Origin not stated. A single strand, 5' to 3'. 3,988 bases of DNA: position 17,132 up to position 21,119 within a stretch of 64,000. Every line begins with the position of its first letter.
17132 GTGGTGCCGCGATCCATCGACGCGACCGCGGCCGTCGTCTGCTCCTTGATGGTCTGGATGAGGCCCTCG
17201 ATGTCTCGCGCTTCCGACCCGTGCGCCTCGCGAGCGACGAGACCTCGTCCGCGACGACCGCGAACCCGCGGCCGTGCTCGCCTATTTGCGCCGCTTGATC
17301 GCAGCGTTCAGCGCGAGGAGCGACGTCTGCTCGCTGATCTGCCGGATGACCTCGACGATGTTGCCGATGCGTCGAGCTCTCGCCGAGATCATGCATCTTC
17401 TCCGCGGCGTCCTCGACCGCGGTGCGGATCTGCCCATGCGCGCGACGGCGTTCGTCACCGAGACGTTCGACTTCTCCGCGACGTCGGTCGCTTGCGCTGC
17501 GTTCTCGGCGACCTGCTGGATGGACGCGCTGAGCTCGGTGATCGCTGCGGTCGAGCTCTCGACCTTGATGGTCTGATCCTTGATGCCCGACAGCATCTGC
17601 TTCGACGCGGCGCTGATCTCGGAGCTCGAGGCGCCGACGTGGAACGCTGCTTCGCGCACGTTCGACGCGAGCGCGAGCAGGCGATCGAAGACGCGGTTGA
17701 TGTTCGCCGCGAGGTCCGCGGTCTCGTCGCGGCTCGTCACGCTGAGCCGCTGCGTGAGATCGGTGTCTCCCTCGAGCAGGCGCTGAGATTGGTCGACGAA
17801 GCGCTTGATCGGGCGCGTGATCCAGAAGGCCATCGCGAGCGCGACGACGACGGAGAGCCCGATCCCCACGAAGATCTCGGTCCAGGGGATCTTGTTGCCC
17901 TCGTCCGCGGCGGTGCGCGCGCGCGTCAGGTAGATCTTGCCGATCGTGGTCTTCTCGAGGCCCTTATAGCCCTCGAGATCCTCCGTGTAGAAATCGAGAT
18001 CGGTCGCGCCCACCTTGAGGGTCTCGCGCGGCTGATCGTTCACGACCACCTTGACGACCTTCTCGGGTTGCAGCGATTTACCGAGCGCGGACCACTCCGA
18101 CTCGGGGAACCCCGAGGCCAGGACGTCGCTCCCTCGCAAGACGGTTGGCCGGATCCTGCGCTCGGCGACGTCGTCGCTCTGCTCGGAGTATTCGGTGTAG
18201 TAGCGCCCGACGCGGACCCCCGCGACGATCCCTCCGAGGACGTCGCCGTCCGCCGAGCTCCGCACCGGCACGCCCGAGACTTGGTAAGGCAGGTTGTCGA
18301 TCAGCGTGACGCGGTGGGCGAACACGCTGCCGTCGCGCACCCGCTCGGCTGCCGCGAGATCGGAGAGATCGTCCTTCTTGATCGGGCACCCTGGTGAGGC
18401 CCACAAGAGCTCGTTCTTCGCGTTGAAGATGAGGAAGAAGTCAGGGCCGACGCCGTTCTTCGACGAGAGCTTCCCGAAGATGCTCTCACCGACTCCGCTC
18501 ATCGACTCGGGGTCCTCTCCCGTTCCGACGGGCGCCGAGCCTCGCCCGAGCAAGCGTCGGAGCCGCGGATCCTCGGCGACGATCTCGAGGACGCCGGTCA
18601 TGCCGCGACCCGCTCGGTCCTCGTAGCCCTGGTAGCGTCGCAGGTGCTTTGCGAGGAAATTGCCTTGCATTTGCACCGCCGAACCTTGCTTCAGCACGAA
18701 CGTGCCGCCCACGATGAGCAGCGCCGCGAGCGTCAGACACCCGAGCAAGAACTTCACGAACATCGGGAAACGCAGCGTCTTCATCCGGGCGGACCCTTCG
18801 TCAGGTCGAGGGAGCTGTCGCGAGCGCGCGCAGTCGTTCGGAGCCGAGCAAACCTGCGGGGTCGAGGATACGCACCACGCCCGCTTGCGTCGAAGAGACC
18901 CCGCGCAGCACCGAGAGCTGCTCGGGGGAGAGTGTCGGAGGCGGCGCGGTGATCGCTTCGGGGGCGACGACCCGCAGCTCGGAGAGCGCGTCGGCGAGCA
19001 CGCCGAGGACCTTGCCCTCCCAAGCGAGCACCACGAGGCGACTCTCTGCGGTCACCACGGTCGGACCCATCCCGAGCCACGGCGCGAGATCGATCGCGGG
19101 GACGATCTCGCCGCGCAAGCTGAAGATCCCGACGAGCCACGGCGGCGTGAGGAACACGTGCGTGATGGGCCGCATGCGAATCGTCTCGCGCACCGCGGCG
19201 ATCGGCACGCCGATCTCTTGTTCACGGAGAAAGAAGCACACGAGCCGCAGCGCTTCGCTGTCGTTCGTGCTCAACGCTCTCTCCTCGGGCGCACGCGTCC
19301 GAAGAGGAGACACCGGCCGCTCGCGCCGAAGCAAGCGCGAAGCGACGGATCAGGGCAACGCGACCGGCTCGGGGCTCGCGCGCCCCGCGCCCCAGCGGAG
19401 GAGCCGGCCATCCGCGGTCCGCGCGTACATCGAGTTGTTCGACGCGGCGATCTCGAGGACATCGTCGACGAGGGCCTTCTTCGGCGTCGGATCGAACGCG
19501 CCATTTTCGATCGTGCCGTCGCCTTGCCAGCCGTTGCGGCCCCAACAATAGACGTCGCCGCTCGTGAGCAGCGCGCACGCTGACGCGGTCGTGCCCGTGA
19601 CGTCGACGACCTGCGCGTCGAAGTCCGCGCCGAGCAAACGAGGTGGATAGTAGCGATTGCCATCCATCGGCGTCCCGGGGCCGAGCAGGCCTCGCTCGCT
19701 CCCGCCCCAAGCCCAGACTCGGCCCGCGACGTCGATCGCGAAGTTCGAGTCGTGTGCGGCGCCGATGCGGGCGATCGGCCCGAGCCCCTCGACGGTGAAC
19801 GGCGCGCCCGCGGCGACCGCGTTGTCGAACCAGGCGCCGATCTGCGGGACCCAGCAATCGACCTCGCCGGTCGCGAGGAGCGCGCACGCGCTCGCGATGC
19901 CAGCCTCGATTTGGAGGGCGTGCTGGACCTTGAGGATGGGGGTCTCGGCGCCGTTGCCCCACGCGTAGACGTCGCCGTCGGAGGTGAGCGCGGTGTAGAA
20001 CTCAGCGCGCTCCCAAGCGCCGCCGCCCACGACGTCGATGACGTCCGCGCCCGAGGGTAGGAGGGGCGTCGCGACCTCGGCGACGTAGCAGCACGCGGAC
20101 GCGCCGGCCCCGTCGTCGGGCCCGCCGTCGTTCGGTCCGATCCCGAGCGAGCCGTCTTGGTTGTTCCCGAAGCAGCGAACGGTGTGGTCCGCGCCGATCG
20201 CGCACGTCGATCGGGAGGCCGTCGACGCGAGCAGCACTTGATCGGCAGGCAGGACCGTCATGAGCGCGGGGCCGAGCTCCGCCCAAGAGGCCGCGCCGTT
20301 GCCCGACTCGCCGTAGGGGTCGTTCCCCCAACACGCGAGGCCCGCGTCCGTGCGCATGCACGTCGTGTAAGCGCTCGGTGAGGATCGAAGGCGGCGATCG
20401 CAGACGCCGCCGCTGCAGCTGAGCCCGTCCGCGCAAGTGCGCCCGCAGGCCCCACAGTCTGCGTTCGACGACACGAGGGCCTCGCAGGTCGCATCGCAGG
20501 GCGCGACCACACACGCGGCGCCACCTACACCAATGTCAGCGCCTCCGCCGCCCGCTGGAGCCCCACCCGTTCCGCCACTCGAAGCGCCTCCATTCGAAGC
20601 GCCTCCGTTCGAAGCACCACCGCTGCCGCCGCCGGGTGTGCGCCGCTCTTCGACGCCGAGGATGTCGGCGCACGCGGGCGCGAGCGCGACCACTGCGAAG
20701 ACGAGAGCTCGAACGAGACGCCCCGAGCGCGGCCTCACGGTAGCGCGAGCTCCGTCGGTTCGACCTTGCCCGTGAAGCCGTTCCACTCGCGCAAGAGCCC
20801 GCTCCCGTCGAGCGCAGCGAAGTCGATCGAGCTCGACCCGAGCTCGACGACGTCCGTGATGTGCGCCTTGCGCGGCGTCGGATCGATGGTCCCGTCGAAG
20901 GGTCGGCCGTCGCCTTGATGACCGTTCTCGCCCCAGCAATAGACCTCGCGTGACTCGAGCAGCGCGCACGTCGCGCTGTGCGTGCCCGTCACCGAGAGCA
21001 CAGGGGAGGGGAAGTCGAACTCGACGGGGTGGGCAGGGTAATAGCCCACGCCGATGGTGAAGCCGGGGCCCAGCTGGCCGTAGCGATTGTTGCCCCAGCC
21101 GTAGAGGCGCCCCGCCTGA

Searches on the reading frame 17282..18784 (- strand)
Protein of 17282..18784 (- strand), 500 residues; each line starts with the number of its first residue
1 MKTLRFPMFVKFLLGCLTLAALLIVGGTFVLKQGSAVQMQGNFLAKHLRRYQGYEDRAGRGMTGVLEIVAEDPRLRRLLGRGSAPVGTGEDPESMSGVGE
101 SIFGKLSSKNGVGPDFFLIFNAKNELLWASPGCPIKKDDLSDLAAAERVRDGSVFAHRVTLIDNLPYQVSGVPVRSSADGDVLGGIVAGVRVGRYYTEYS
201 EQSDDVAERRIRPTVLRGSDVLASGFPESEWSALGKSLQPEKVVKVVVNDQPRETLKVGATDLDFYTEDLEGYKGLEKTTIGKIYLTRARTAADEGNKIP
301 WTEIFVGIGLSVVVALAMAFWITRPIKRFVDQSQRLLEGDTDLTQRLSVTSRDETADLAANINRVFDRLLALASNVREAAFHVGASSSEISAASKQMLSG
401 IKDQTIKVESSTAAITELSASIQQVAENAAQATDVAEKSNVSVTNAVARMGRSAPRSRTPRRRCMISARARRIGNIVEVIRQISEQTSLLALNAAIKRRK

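Call 6: search_protein_families(library=pfam, proteins=[window:17282-18784:-], max_evalue=0.01)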
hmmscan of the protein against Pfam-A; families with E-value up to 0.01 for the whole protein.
window:17282-18784:- (500 aa): 2 families
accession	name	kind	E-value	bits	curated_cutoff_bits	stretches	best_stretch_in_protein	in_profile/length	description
PF00672.30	HAMP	-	5.3e-10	39.9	25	1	318-370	2-52/53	HAMP domain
PF00015.26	MCPsignal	-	1.3e-08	35.3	34.6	1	427-496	2-58/172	Methyl-accepting chemotaxis protein (MCP) signalling domain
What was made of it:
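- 16768..18784 (-): MCP: two TM segments, a sensor region of about 270 aa with no Pfam match, HAMP, then the signalling domain. Intact only for codons 1 to about 450. Six frameshifts at 17434, 17372, 17299, 17213, 16968 and 16924. Pfam HAMP and MCPsignal fragments in three frames (call 6).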

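Call 71: find_related_loci(query=window:17435-18784:-, collection=metagenome_contigs, flank=10000)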
Query seq(450 aa) (450 aa) in metagenome_contigs; peptide patterns used: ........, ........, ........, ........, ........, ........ (x = any residue, [..] = any of these).
77 stretches matched a pattern; 1 encode a relative of the query (tblastn E <= 1e-3); 1 distinct loci.
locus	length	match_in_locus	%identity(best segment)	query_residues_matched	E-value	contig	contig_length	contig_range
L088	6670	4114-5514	51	4-450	3e-140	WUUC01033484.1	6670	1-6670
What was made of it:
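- Tried and rejected: A metagenome scan with the MCP sensor found one locus at 51% identity (call 71).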

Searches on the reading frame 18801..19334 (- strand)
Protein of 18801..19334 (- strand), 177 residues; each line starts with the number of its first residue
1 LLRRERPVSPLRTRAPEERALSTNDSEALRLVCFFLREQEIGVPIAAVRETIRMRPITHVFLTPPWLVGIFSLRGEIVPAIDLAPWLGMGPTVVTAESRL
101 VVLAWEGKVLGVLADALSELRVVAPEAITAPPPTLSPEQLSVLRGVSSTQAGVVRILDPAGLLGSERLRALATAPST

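Call 7: search_protein_families(library=pfam, proteins=[window:18801-19334:-], max_evalue=0.01)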
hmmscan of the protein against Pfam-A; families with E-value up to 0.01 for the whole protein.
window:18801-19334:- (177 aa): 1 family
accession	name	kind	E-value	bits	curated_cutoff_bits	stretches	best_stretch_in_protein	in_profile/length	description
PF01584.24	CheW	-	5.8e-30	104.2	23.5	1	31-165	2-136/138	CheW-like domain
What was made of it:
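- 18801..19274 (-): CheW, 157 aa. TTG start preceded by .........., 75 nt after the RCC1_b stop. Pfam CheW 104 bits (call 7).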

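Call 66: list_cluster_members(proteins=[window:18804-19313:-, window:18804-19274:-, window:19353-20738:-, window:20738-22132:-, window:20738-22186:-, window:17285-18784:-, window:12793-13947:-])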
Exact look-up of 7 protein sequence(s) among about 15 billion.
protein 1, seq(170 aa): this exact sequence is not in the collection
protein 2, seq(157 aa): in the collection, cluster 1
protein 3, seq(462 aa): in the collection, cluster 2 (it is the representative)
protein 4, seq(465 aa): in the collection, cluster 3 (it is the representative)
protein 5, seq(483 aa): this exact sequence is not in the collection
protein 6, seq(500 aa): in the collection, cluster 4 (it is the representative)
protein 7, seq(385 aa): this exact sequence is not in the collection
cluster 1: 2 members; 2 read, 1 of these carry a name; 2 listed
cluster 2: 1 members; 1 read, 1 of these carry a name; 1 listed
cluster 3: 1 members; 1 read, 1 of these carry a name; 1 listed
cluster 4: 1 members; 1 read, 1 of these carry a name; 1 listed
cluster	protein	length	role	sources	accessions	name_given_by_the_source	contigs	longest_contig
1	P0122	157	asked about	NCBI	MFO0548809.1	MAG: chemotaxis protein CheW [Polyangiaceae bacterium]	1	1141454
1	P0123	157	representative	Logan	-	-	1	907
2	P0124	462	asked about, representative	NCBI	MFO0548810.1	MAG: hypothetical protein U0271_10505 [Polyangiaceae bacterium]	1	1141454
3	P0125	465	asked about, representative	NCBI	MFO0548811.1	MAG: hypothetical protein U0271_10510 [Polyangiaceae bacterium]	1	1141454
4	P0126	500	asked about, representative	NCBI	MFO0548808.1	MAG: methyl-accepting chemotaxis protein [Polyangiaceae bacterium]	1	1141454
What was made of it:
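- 18801..19274 (-): Exact product MFO0548809.1 (call 66).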

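Call 67: find_encoding_contigs(protein=P0123, flank=10000, max_places=5)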
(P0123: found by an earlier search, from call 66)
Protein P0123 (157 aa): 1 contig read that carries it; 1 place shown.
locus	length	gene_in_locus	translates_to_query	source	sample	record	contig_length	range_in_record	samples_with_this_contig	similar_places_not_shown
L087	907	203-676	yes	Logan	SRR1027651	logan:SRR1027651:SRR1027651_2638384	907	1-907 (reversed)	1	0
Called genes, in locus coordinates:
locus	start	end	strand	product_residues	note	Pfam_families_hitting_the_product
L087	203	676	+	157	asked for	PF01584:CheW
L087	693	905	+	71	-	?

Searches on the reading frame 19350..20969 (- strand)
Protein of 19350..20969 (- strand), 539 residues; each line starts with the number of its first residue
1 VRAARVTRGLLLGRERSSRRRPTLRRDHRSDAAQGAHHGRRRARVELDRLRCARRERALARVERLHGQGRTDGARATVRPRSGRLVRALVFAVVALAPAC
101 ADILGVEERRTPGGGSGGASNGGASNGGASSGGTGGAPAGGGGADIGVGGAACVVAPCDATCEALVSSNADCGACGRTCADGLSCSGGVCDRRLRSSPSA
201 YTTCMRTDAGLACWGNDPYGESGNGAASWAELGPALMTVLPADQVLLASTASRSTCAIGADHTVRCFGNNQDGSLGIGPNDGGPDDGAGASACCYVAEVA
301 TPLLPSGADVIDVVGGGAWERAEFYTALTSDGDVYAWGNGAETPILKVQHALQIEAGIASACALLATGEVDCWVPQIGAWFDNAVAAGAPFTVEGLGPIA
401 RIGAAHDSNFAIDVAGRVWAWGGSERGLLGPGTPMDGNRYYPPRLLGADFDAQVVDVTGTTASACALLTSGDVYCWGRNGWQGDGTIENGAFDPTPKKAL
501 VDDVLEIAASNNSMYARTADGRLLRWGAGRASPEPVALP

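Call 7: search_protein_families(library=pfam, proteins=[window:19350-20969:-], max_evalue=0.01)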
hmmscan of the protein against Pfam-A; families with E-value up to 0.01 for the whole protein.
window:19350-20969:- (539 aa): 4 families
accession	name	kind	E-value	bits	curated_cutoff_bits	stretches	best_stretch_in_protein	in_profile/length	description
PF25390.1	WD40_RLD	-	6.8e-28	98.5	150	1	211-530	2-326/363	RCC1-like domain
PF13540.12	RCC1_2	-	1.1e-21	76.4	22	2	463-480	10-27/30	Regulator of chromosome condensation (RCC1) repeat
PF00415.24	RCC1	-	4.6e-07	30.7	21.7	0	416-458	2-41/50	Regulator of chromosome condensation (RCC1) repeat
PF04885.19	Stig1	-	0.009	16.9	24.1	0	157-191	49-83/85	Stigma-specific STIG1-like protein family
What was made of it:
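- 19350..20738 (-): RCC1_b: 462-aa tandem paralog of RCC1_a. GTG start overlaps the RCC1_a stop (GTGA). Signal peptide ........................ Pfam RCC1_2 76 bits (call 7).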
